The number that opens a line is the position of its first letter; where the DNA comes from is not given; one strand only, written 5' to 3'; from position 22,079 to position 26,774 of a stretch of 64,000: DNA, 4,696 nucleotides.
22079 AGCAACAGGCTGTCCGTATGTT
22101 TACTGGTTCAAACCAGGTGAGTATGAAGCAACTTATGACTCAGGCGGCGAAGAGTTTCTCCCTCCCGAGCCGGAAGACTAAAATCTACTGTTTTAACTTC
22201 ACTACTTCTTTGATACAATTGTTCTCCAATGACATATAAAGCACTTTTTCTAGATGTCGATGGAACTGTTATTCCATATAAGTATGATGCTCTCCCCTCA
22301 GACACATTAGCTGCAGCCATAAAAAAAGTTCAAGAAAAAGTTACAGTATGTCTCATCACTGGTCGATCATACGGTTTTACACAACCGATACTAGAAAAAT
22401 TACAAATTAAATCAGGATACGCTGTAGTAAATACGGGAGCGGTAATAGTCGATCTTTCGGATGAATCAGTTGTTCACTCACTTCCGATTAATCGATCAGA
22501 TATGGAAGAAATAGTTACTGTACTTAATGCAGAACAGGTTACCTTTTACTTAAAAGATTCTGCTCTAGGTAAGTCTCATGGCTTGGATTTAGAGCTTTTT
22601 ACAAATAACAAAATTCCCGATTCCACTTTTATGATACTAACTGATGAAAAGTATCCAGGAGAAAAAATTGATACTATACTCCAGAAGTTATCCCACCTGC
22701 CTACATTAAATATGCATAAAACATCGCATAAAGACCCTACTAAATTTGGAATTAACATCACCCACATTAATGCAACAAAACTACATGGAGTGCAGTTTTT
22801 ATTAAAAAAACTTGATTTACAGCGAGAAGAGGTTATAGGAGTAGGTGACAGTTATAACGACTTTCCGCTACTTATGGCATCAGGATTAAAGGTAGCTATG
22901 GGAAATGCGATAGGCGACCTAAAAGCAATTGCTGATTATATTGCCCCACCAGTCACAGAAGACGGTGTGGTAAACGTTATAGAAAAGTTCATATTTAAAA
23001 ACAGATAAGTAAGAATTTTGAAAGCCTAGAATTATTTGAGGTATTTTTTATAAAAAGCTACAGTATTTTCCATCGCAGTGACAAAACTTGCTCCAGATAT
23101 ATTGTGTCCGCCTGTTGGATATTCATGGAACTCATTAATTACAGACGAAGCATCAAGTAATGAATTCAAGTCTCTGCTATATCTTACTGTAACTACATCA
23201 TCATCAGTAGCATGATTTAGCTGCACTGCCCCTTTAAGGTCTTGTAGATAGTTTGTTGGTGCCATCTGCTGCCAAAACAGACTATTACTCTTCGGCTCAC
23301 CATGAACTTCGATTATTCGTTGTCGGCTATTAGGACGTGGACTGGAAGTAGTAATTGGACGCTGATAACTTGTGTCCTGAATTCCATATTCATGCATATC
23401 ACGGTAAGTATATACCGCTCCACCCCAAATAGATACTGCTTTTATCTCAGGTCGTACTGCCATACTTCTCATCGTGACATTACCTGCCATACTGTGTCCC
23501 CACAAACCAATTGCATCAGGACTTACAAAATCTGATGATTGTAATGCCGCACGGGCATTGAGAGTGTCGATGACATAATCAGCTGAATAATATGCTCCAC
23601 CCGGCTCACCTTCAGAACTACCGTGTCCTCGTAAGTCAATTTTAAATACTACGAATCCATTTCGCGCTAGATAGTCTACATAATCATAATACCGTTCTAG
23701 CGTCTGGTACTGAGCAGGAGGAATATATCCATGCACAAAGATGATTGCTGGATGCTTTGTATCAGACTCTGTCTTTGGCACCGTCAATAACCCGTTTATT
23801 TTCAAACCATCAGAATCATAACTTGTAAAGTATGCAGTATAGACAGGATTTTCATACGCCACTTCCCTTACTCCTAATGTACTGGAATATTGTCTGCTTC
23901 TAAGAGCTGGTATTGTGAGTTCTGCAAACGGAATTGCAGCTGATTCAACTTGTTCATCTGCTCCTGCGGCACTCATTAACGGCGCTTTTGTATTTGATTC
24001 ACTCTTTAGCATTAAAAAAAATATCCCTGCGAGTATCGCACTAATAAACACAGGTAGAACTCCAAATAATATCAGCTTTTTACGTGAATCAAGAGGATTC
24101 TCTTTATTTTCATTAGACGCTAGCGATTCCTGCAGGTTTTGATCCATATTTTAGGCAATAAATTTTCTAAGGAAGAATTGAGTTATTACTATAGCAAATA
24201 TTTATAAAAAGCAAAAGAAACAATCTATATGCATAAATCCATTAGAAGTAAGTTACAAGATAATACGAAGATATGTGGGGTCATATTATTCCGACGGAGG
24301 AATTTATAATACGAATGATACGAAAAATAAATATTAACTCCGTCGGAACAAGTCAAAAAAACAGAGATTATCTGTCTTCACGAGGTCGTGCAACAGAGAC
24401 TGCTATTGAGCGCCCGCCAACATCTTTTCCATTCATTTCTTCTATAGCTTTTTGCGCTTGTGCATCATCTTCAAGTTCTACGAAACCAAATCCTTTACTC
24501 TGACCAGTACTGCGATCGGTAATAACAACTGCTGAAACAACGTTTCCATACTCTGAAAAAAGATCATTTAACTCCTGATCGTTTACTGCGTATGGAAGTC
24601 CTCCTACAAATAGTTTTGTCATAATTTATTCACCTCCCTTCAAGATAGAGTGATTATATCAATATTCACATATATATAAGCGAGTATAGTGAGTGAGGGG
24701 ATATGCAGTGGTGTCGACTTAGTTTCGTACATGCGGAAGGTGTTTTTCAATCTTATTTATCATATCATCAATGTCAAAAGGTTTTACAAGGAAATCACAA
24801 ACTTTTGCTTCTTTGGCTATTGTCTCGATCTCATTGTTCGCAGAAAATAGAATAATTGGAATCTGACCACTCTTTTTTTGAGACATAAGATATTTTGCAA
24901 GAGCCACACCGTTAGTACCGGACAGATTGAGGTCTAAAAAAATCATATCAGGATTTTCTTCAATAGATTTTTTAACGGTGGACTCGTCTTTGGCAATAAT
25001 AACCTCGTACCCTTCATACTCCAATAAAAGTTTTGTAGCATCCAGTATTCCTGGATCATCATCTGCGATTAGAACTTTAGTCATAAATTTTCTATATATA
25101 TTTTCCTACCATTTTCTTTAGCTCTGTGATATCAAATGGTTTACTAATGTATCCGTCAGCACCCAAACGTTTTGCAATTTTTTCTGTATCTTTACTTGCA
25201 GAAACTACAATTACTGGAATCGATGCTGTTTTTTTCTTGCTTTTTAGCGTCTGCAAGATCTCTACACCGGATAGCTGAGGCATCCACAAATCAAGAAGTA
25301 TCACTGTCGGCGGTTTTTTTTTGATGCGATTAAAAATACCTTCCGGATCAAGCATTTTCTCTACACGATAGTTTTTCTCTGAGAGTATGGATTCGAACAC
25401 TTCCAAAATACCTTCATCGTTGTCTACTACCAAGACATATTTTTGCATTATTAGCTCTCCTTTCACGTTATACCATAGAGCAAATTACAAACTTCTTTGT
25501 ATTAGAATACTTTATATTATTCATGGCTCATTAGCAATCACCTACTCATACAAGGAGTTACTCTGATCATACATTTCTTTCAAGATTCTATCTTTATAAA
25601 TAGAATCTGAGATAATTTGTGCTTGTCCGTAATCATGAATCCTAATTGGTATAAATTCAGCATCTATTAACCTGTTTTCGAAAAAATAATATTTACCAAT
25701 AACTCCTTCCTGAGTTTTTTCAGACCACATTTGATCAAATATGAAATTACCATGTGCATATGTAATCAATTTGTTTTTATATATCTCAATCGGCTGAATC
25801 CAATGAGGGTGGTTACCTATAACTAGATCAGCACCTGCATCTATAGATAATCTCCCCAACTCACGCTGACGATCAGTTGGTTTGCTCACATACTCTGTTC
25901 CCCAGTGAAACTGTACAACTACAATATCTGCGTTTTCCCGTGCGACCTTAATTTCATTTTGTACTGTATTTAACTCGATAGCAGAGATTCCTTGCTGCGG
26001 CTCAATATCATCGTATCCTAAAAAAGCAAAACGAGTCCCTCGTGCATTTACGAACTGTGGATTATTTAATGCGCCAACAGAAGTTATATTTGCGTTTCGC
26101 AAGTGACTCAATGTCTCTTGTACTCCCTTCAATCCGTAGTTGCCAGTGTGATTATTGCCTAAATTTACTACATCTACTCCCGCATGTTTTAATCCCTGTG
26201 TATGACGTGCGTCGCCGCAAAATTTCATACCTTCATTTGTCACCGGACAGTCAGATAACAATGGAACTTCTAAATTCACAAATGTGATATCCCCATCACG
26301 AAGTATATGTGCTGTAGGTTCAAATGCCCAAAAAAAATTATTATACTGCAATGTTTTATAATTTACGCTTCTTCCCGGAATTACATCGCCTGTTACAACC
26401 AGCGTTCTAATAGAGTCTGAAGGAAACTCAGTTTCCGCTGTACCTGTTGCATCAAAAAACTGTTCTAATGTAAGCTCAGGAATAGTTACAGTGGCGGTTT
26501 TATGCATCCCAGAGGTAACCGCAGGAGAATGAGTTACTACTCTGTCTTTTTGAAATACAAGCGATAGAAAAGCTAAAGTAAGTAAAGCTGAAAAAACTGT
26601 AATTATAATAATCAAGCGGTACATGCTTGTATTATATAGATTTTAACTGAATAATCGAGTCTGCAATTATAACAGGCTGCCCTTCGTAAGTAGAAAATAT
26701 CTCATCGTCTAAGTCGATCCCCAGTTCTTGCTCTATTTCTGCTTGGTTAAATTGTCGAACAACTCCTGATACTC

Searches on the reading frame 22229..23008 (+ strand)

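Call 40: search_protein_families(library=pfam, proteins=[window:22229-23008:+], max_evalue=0.001)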
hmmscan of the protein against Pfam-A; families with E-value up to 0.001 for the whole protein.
window:22229-23008:+ (259 aa): 3 families
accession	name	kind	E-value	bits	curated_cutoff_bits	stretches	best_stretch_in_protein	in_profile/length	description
PF08282.18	Hydrolase_3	-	7.9e-39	134.3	20.9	1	6-251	1-255/255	haloacid dehalogenase-like hydrolase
PF05116.19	S6PP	-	4.2e-10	40.1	20.3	1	180-228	162-210/247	Sucrose-6F-phosphate phosphohydrolase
PF00702.32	Hydrolase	-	1.6e-06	29.1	26.4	0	187-215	159-187/191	haloacid dehalogenase-like hydrolase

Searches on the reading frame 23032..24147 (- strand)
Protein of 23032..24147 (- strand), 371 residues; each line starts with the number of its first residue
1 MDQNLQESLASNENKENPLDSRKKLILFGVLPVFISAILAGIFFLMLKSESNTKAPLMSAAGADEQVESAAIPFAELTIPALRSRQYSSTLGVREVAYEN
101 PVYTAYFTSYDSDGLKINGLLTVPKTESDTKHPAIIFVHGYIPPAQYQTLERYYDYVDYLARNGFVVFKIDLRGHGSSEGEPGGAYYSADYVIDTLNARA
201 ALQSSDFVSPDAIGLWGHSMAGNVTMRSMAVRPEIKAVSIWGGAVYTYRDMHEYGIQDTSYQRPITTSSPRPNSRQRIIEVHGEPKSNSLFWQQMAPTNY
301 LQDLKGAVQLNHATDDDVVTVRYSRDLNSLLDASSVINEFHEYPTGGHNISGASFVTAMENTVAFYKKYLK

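Call 40: search_protein_families(library=pfam, proteins=[window:23032-24147:-], max_evalue=0.001)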
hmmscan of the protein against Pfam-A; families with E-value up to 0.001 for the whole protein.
window:23032-24147:- (371 aa): 8 families
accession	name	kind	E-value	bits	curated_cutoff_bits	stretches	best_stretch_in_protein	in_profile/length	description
PF12146.15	Hydrolase_4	-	6e-15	55.6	27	1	133-245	5-111/239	Serine aminopeptidase, S33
PF00561.26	Abhydrolase_1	-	9.5e-10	39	25.8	1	133-233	1-91/245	alpha/beta hydrolase fold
PF00326.27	Peptidase_S9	-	7e-09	35.9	22.6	1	158-371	8-211/213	Prolyl oligopeptidase family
PF12697.13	Abhydrolase_6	-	7.8e-09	36.9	26.3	1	135-236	1-85/217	Alpha/beta hydrolase family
PF05448.18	AXE1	-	3.4e-07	29.8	21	1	101-178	55-123/321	Acetyl xylan esterase (AXE1)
PF02129.25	Peptidase_S15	-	4.9e-07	30.2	23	1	113-257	1-143/262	X-Pro dipeptidyl-peptidase (S15 family)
PF20434.5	BD-FAE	-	2.1e-05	24.5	26.8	1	124-330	6-214/215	BD-FAE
PF01738.24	DLH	-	6.1e-05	23.2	21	0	119-348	3-186/217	Dienelactone hydrolase family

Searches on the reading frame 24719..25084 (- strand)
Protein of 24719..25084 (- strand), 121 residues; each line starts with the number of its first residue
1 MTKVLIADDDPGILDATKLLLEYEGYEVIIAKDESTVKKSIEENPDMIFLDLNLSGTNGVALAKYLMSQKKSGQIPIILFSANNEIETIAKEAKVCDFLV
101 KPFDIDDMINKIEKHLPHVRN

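Call 41: search_protein_families(library=pfam, proteins=[window:24719-25084:-], max_evalue=0.001)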
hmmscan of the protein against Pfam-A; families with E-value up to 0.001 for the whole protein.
window:24719-25084:- (121 aa): 1 family
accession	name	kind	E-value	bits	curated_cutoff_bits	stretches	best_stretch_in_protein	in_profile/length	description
PF00072.30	Response_reg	-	5e-21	75.4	30.2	1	4-113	1-111/111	Response regulator receiver domain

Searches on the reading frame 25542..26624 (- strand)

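Call 40: search_protein_families(library=pfam, proteins=[window:25542-26624:-], max_evalue=0.001)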
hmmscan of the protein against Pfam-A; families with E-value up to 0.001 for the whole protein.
window:25542-26624:- (360 aa): 1 family
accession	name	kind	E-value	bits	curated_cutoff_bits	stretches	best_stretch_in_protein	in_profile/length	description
PF09587.15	PGA_cap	-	3.1e-60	204.3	27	1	74-298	1-255/255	Bacterial capsule synthesis protein PGA_cap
